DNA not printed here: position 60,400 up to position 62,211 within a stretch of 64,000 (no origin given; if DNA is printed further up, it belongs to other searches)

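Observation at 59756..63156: Second accessory module between the att repeat and VTC copy B: ECF sigma, anti-sigma-beta-propeller fusion and lipoprotein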

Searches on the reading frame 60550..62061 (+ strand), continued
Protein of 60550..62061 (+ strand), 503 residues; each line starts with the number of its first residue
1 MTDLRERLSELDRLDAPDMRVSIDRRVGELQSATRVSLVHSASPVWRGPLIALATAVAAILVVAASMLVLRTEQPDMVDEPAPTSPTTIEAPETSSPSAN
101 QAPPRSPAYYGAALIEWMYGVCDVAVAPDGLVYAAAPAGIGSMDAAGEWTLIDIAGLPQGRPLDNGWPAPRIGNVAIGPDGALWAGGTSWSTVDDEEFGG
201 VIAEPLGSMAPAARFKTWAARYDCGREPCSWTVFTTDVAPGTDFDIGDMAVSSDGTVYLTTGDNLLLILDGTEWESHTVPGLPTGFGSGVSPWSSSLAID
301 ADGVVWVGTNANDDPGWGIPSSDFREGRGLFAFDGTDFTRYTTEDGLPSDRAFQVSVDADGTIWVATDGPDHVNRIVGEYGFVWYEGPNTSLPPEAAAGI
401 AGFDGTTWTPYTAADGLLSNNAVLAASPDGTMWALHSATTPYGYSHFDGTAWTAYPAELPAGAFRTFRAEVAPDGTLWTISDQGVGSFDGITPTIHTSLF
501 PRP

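Call 28: find_encoding_contigs(protein=P0011, flank=4000, max_places=1)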
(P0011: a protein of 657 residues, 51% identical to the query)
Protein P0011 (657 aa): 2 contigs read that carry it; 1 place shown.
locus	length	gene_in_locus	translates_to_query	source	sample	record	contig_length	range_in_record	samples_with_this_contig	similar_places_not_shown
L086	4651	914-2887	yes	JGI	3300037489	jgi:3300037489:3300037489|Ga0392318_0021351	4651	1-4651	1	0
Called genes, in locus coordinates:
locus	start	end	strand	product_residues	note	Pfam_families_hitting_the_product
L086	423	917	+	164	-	PF04542:Sigma70_r2 (weak), PF04545:Sigma70_r4 (weak), PF08281:Sigma70_r4_2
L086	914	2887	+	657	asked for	PF07494:Reg_prop (faint)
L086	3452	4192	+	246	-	PF00132:Hexapep (weak), PF14602:Hexapep_2 (weak)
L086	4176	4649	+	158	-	?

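Call 29: find_encoding_contigs(protein=P0021, flank=4000, max_places=1)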
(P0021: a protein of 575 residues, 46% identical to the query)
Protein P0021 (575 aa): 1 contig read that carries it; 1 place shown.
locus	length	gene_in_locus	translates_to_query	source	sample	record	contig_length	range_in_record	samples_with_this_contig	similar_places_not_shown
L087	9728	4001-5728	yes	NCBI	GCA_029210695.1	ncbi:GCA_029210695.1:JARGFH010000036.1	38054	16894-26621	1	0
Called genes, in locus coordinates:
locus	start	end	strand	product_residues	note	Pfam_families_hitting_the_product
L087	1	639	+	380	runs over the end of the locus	PF03979:Sigma70_r1_1 (weak), PF00140:Sigma70_r1_2, PF04542:Sigma70_r2, PF04539:Sigma70_r3, PF04545:Sigma70_r4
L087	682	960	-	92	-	-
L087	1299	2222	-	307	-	-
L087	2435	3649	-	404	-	-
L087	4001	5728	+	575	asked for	-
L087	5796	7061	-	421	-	PF05977:MFS_3, PF07690:MFS_1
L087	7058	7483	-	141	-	PF01047:MarR, PF12802:MarR_2, PF13463:HTH_27 (weak)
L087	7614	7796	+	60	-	-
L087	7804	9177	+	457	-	PF13489:Methyltransf_23 (faint)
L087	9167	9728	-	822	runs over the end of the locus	PF00884:Sulfatase, PF01663:Phosphodiest (weak)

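Call 30: find_encoding_contigs(protein=P0038, flank=4000, max_places=1)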
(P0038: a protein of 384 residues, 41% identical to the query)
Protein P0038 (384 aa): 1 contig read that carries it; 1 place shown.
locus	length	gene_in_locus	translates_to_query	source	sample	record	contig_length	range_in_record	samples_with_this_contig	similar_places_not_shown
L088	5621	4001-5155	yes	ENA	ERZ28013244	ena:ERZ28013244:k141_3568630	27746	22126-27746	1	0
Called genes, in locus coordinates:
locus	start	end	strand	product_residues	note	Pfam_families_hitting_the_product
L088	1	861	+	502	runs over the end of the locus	PF00884:Sulfatase, PF01663:Phosphodiest (weak)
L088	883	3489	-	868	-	PF01804:Penicil_amidase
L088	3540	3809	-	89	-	-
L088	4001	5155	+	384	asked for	PF07494:Reg_prop (faint), PF20067:SSL_N (faint)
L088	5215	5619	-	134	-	?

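Call 31: find_encoding_contigs(protein=P0032, flank=4000, max_places=1)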
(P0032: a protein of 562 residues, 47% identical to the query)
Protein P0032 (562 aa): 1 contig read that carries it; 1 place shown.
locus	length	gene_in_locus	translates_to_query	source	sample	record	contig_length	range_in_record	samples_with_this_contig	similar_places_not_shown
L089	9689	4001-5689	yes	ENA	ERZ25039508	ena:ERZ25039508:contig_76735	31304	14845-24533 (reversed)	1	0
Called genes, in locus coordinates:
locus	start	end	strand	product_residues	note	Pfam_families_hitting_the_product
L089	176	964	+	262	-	-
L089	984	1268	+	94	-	-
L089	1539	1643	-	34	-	-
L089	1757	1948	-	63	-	-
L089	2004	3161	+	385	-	PF00395:SLH (weak), PF27111:Rv1352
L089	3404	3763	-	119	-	PF25056:DUF7793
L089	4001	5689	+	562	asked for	PF07494:Reg_prop (faint)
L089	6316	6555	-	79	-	-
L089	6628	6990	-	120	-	PF06262:Zincin_1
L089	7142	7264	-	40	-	-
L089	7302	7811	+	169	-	-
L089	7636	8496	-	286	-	PF00753:Lactamase_B, PF12706:Lactamase_B_2 (faint), PF23023:Anti-Pycsar_Apyc1 (weak)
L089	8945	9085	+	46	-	-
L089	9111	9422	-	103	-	PF01906:YbjQ_1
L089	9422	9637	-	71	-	-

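Call 33: predict_structure(alignment_id=A2)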
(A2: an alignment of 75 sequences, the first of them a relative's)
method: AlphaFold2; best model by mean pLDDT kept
length: 503 residues; sequences in the alignment: 75
mean_pLDDT: 81.8   pTM: 0.75
mean pLDDT of the five models: 81.8, 81.6, 81.0, 80.8, 80.4
residues with pLDDT >= 90: 258; 70-90: 123; 50-70: 88; < 50: 34
segments of 3 or more residues with pLDDT < 50: 35-48, 73-75, 314-318, 388-390
pLDDT, mean of each block of 10 residues (from residue 1): 71 71 78 50 42 81 79 51 54 53 53 83 96 96 96 95 82 95 95 93 75 92 91 79 79 97 92 93 73 89 95 51 71 98 95 94 90 67 57 75 97 96 95 92 96 93 77 97 91 93 79
secondary structure, 60 per line:
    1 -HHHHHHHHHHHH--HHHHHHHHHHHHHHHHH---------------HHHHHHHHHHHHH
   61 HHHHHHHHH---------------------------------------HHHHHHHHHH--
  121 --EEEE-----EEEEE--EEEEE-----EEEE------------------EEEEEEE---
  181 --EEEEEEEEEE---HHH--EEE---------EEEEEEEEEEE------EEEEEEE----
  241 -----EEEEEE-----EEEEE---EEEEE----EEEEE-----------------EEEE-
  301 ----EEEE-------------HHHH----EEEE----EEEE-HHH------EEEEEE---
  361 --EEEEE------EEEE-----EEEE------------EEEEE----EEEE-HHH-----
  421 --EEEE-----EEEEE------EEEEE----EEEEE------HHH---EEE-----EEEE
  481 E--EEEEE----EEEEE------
elements in order: H2-13 H16-32 H48-69 H109-118 E123-126 E132-136 E139-143 E149-152 E171-177 E183-192 E201-203 E213-223 E230-236 E246-251 E257-261 E265-269 E274-278 E296-299 E305-308 H322-325 E330-333 E338-341 E352-357 E363-367 E374-377 E383-386 E399-403 E408-411 E423-426 E432-436 E443-447 E452-456 E469-471 E477-481 E484-488 E493-497

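Call 37: fold_search(model_id=the predicted structure, library=pdb)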
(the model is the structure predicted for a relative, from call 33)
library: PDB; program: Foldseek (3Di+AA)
matches with E <= 10: 834; with E <= 0.001: 381
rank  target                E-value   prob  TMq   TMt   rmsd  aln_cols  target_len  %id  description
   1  4a2m_B                2.7e-11  1.00  0.21  0.15  24.2       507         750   13  Structure of the periplasmic domain of the heparin and heparan sulphate sensing hybrid two component system BT4663 in  (released 2012-05-02)
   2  4a2m_D                5.4e-11  1.00  0.21  0.15  23.6       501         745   12  Structure of the periplasmic domain of the heparin and heparan sulphate sensing hybrid two component system BT4663 in  (released 2012-05-02)
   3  4a2m_C                7.0e-11  1.00  0.19  0.14  23.3       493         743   13  Structure of the periplasmic domain of the heparin and heparan sulphate sensing hybrid two component system BT4663 in  (released 2012-05-02)
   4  2z2n                  1.5e-10  1.00  0.41  0.67   9.6       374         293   11  Crystal Structure of selenomethionine substituted virginiamycin B lyase from Staphylococcus aureus (released 2007-06-19)
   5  4a2m_A                2.8e-10  1.00  0.19  0.14  18.5       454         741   10  Structure of the periplasmic domain of the heparin and heparan sulphate sensing hybrid two component system BT4663 in  (released 2012-05-02)
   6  4a2l_D                3.4e-10  1.00  0.27  0.20  17.4       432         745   13  Structure of the periplasmic domain of the heparin and heparan sulphate sensing hybrid two component system BT4663 in  (released 2012-05-02)
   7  4a2l_B                3.6e-10  1.00  0.21  0.15  24.1       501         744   14  Structure of the periplasmic domain of the heparin and heparan sulphate sensing hybrid two component system BT4663 in  (released 2012-05-02)
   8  4a2l_C                4.2e-10  1.00  0.21  0.15  23.5       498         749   13  Structure of the periplasmic domain of the heparin and heparan sulphate sensing hybrid two component system BT4663 in  (released 2012-05-02)
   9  3ott_B                5.5e-10  1.00  0.21  0.16  26.6       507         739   15  Crystal Structure of the extracellular domain of the putative one component system BT4673 from B. thetaiotaomicron (released 2011-08-10)
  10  2z2p_A                5.8e-10  1.00  0.43  0.71   9.5       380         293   11  Crystal Structure of catalytically inactive H270A virginiamycin B lyase from Staphylococcus aureus with Quinupristin (released 2007-06-19)
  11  4a2l_F                6.1e-10  1.00  0.19  0.14  23.9       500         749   14  Structure of the periplasmic domain of the heparin and heparan sulphate sensing hybrid two component system BT4663 in  (released 2012-05-02)
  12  2z2o_A                7.6e-10  1.00  0.42  0.67   9.6       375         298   10  Crystal Structure of apo virginiamycin B lyase from Staphylococcus aureus (released 2007-06-19)
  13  2z2o_D                1.2e-09  1.00  0.42  0.68   9.6       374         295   11  Crystal Structure of apo virginiamycin B lyase from Staphylococcus aureus (released 2007-06-19)
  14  3v9f_A                1.3e-09  1.00  0.19  0.14  25.4       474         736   14  Crystal Structure of the extracellular domain of the putative hybrid two component system BT3049 from B. thetaiotaomic (released 2012-03-14)
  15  4a2l_E                1.7e-09  1.00  0.21  0.15  23.2       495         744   13  Structure of the periplasmic domain of the heparin and heparan sulphate sensing hybrid two component system BT4663 in  (released 2012-05-02)
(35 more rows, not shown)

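Call 48: search_protein_families(library=pfam, proteins=[L003:2931-3971:+, L003:4660-5598:-, L003:6390-7112:+, L003:6764-7612:+, L003:10232-10723:+, L003:11022-12062:-, L003:12395-13105:+, L003:14150-14962:-, L003:509-1651:-, L003:1655-2170:-], max_evalue=0.001)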
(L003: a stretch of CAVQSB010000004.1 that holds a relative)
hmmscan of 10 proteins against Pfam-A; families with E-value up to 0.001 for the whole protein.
L003:2931-3971:+ (346 aa): 1 family
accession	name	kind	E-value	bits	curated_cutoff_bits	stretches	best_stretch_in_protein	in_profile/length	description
PF03631.20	Virul_fac_BrkB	-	2.5e-45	155.6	33.7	1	43-297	2-256/259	Virulence factor BrkB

L003:4660-5598:- (312 aa): 4 families
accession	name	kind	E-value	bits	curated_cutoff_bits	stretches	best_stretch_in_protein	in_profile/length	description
PF04542.20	Sigma70_r2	-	1e-23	83.4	24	1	80-149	2-71/71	Sigma-70 region 2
PF04545.22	Sigma70_r4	-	2.7e-18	65.6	24.1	1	246-299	1-50/50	Sigma-70, region 4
PF04539.22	Sigma70_r3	-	6.2e-18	65.1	25.3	1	159-232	2-76/78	Sigma-70 region 3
PF00140.25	Sigma70_r1_2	-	1.5e-13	50.9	22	1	15-48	1-34/34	Sigma-70 factor, region 1.2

L003:6390-7112:+ (240 aa): 2 families
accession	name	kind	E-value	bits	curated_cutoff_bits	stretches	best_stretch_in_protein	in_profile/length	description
PF00665.32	rve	-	2.4e-15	57.1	32.6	1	120-194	2-74/102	Integrase core domain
PF13276.12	HTH_21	-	9.5e-15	55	28.1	1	52-94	16-59/60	HTH-like domain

L003:6764-7612:+ (282 aa): 1 family
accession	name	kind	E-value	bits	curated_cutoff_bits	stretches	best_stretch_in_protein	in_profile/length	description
PF13683.12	rve_3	-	1.4e-06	28.4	26.5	1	88-142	2-55/67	Integrase core domain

L003:10232-10723:+ (163 aa): 0 families

L003:11022-12062:- (346 aa): 6 families
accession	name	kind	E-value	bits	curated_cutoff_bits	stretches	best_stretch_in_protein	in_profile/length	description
PF13683.12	rve_3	-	2.4e-23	82.1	26.5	1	161-227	1-67/67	Integrase core domain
PF00665.32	rve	-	1.8e-18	67.1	32.6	1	67-173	2-102/102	Integrase core domain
PF13333.12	rve_2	-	5.8e-08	33.2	22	1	180-229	1-50/56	Integrase core domain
PF24764.1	rva_4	-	6.1e-07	29.8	26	1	67-139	5-74/194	Integrase core domain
PF22483.2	Mu-transpos_C_2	-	1.9e-05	24.8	27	1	248-308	4-64/73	Mu transposase, C-terminal domain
PF13565.12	HTH_32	-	0.00013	22.9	33.7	1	2-43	34-73/73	Homeodomain-like domain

L003:12395-13105:+ (236 aa): 0 families

L003:14150-14962:- (270 aa): 0 families

L003:509-1651:- (380 aa): 1 family
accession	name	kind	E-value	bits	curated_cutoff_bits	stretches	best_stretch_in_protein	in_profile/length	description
PF13490.11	zf-HC2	-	2.4e-08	34.3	22.2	1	6-37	4-35/35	Putative zinc-finger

L003:1655-2170:- (171 aa): 3 families
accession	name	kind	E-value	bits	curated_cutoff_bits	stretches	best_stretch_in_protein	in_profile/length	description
PF04542.20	Sigma70_r2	-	1.1e-16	60.7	24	1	25-91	1-70/71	Sigma-70 region 2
PF08281.18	Sigma70_r4_2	-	2e-14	53.4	25.7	1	111-162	2-53/54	Sigma-70, region 4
PF04545.22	Sigma70_r4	-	8.5e-07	28.8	24.1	1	116-163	1-48/50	Sigma-70, region 4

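Call 82: find_encoding_contigs(protein=P0003, flank=4000, max_places=3)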
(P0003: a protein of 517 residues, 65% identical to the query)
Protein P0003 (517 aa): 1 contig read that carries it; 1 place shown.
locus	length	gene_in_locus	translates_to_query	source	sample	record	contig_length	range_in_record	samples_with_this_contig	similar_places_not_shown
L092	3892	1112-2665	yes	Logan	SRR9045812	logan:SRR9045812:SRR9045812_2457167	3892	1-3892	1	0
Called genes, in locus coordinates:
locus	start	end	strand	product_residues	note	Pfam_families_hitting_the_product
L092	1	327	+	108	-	?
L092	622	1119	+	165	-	PF08281:Sigma70_r4_2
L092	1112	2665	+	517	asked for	PF07494:Reg_prop (faint)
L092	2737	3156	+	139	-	-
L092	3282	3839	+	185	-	PF13238:AAA_18 (weak), PF00406:ADK, PF13207:AAA_17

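Call 85: search_protein_families(library=padloc, proteins=[window:60550-62058:+], max_evalue=0.01)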
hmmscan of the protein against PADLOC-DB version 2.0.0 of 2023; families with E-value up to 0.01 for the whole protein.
window:60550-62058:+ (503 aa): 0 families

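Call 86: search_protein_families(library=pfam, proteins=[L083:1414-2730:+, L002:9499-10311:+, L092:2737-3153:+], max_evalue=0.05)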
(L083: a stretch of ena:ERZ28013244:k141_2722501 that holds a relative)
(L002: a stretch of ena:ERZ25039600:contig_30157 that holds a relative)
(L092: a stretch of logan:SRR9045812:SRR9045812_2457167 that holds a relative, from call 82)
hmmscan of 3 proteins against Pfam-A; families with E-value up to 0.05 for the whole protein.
L083:1414-2730:+ (439 aa): 4 families
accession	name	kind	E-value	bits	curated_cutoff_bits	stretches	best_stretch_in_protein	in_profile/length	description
PF13418.12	Kelch_4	-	9.3e-05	22.7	21.6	0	209-226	30-47/49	Galactose oxidase, central domain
PF24981.1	Beta-prop_ATRN-LZTR1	-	0.0025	17.6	50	0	162-276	68-202/289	Attractin/LZTR1 beta-propeller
PF13415.12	Kelch_3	-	0.0042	17.7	22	0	255-276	19-40/48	Galactose oxidase, central domain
PF13964.12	Kelch_6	-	0.0068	16.8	25.3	0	256-271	30-45/50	Kelch motif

L002:9499-10311:+ (271 aa): 1 family
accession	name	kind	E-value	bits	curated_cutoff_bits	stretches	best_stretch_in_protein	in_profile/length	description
PF13472.12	Lipase_GDSL_2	-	0.00011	23.2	32.9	1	161-258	85-177/178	GDSL-like Lipase/Acylhydrolase family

L092:2737-3153:+ (139 aa): 0 families
